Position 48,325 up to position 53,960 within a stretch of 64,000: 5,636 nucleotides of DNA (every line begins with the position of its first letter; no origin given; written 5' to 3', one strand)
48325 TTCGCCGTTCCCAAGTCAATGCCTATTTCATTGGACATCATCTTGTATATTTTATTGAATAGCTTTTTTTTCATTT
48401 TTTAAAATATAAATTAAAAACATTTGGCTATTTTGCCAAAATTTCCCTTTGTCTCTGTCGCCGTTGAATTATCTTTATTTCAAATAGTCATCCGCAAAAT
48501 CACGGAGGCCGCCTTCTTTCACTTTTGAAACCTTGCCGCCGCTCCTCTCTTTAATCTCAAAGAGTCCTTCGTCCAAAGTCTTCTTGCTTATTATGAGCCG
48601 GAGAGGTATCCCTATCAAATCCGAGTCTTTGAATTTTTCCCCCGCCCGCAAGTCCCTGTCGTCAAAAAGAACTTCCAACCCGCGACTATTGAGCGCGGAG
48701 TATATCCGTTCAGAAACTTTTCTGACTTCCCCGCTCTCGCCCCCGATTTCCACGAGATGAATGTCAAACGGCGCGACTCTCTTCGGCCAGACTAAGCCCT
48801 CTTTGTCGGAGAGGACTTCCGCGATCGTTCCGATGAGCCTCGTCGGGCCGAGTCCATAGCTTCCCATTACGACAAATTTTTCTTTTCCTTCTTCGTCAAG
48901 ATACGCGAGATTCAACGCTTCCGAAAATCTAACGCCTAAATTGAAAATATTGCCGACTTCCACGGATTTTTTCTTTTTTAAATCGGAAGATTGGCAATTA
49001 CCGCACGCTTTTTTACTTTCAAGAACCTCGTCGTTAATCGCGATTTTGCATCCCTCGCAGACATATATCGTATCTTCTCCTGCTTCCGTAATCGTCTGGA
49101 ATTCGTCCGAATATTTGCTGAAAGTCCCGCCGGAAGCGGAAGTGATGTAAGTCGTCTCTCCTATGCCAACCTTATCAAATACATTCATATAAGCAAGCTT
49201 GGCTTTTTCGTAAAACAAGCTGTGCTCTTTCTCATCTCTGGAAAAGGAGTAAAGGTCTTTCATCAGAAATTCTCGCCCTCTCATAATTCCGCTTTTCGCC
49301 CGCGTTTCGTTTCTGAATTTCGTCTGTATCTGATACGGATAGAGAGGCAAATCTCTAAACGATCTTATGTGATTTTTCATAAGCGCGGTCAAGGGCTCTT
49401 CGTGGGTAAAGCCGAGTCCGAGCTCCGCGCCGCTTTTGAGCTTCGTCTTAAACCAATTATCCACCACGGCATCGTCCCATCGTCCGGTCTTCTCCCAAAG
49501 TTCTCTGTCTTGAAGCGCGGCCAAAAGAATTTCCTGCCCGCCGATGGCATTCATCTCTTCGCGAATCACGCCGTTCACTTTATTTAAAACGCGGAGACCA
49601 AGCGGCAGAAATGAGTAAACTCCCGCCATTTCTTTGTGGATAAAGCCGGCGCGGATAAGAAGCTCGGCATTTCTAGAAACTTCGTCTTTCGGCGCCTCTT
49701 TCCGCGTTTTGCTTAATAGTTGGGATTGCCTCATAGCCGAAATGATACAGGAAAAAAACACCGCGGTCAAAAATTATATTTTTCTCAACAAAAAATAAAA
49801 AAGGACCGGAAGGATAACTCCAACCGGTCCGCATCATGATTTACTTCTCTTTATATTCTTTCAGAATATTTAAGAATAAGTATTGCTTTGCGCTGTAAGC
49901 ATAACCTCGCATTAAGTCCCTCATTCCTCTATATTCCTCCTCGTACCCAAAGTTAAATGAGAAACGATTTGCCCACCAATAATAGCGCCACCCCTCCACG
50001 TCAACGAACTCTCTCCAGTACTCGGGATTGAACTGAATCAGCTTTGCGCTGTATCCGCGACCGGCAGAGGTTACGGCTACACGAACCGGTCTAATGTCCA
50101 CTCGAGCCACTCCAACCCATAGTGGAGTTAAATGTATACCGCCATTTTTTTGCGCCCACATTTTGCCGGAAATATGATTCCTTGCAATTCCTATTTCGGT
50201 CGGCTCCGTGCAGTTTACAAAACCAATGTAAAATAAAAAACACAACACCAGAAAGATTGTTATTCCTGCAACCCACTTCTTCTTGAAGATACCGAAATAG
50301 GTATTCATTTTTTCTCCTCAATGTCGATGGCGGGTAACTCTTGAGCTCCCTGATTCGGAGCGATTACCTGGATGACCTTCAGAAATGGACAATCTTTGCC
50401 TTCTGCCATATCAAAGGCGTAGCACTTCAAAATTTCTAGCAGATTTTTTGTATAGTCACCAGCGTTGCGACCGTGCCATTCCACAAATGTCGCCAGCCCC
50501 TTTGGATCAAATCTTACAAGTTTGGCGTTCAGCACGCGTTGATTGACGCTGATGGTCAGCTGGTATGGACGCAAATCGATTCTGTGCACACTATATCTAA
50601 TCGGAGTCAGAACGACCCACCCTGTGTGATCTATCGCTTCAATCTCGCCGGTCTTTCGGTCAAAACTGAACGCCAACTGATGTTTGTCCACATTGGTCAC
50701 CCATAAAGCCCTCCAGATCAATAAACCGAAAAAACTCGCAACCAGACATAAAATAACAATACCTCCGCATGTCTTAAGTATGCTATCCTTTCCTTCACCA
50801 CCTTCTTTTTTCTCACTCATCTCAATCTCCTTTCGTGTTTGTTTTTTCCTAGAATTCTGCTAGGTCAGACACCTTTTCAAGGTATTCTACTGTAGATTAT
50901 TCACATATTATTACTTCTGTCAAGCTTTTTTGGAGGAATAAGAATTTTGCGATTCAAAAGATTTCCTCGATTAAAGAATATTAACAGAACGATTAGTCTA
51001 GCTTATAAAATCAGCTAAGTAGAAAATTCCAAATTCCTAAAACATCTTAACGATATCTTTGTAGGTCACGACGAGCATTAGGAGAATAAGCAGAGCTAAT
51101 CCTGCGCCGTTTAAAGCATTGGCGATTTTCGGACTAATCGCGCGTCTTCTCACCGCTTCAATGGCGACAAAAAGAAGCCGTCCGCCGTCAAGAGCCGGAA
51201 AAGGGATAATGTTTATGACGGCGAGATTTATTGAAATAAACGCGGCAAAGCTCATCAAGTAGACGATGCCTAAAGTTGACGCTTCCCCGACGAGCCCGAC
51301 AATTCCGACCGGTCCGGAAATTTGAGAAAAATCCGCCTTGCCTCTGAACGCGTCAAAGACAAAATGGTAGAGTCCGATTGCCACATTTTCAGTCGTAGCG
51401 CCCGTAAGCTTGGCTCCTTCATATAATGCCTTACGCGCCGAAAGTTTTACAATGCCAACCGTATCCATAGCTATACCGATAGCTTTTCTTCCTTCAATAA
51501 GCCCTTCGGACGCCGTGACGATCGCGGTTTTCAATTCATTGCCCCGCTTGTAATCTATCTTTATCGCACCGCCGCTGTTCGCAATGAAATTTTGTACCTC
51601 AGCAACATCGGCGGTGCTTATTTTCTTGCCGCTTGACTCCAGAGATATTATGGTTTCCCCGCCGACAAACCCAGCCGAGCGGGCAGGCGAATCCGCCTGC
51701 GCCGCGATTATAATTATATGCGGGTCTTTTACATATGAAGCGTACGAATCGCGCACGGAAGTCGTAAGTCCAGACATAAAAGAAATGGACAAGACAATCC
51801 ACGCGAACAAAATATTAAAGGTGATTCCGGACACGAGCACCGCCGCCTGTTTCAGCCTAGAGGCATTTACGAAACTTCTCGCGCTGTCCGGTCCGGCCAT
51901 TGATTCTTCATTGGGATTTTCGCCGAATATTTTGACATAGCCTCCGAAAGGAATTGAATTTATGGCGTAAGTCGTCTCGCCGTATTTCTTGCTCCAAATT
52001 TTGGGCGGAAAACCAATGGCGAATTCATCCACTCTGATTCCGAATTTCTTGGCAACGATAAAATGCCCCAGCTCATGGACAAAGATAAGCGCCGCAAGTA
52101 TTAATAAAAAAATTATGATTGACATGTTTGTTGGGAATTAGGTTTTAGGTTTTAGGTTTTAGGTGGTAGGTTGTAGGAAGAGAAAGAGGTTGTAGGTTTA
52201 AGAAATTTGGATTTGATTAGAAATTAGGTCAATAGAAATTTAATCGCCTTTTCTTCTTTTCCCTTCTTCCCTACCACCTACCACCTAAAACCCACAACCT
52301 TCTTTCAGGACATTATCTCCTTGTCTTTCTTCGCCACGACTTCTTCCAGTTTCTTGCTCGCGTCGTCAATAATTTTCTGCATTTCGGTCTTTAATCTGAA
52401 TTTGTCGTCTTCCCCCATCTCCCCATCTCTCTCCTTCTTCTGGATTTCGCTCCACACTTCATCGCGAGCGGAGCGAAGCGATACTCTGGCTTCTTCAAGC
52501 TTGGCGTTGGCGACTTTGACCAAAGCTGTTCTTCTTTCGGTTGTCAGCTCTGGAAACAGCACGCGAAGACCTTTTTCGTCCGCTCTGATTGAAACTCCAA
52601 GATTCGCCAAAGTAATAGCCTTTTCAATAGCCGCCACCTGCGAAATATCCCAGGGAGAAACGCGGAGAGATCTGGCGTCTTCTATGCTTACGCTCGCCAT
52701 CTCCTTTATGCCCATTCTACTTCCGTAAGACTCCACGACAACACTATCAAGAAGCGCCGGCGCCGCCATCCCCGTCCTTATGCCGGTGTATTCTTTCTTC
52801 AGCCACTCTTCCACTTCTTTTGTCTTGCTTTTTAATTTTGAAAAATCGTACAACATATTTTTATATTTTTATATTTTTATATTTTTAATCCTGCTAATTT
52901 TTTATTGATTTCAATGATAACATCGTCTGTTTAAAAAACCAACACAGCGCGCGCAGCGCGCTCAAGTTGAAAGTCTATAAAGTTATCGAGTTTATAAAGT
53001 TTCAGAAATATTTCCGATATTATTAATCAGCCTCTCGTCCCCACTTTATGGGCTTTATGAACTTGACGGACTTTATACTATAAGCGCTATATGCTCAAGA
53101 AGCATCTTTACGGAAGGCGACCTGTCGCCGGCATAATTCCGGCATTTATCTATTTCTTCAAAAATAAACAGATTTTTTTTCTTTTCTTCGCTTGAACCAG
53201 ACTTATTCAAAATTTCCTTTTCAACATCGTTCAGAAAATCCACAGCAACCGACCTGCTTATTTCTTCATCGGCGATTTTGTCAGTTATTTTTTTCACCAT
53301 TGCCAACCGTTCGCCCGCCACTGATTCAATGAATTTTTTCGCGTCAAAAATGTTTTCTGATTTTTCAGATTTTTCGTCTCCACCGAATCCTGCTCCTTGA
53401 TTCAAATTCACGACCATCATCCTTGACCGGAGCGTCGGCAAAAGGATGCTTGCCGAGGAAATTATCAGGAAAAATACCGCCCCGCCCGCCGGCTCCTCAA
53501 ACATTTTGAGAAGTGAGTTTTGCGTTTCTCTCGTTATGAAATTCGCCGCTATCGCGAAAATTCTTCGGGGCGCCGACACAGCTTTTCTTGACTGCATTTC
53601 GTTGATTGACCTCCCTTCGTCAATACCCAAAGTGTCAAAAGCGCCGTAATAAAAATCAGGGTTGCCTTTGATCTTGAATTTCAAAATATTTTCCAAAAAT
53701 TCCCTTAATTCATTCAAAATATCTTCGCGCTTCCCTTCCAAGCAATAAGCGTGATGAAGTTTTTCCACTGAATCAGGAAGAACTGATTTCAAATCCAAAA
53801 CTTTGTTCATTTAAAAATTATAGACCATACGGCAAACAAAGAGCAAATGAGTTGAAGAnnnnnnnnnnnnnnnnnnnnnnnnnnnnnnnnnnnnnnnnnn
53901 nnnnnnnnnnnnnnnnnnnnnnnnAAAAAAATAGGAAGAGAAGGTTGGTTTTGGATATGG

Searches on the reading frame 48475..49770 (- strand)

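Call 76: search_protein_families(library=pfam, proteins=[window:48475-49770:-], max_evalue=0.001)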
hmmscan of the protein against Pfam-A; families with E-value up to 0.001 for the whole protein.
window:48475-49770:- (431 aa): 2 families
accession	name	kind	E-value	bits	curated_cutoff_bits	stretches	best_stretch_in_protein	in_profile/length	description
PF00587.30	tRNA-synt_2b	-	8e-31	107.9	29.3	1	107-318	1-177/179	tRNA synthetase class II core domain (G, H, P, S and T)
PF03129.25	HGTP_anticodon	-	1.3e-13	51.3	21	1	346-418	11-83/94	Anticodon binding domain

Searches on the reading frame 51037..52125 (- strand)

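Call 76: search_protein_families(library=pfam, proteins=[window:51037-52125:-], max_evalue=0.001)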
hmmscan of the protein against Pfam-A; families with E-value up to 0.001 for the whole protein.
window:51037-52125:- (362 aa): 1 family
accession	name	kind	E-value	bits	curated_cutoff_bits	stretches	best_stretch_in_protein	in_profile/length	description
PF02163.28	Peptidase_M50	-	1.2e-57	195.2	27.2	1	6-349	2-221/221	Peptidase family M50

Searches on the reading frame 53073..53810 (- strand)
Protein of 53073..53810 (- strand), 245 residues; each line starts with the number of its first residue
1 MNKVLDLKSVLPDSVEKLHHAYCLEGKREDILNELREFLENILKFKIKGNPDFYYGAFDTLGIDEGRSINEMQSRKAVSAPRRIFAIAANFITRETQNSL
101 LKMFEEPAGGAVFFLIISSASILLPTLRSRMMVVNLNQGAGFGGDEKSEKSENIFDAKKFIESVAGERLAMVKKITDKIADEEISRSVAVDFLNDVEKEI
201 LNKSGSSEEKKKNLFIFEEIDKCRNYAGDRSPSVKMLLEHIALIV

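Call 76: search_protein_families(library=pfam, proteins=[window:53073-53810:-], max_evalue=0.001)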
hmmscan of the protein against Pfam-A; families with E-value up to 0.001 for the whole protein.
window:53073-53810:- (245 aa): 1 family
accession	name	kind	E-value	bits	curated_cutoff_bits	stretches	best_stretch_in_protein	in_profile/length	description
PF13177.12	DNA_pol3_delta2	-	4.5e-16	59.7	27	1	60-138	80-159/161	DNA polymerase III, delta subunit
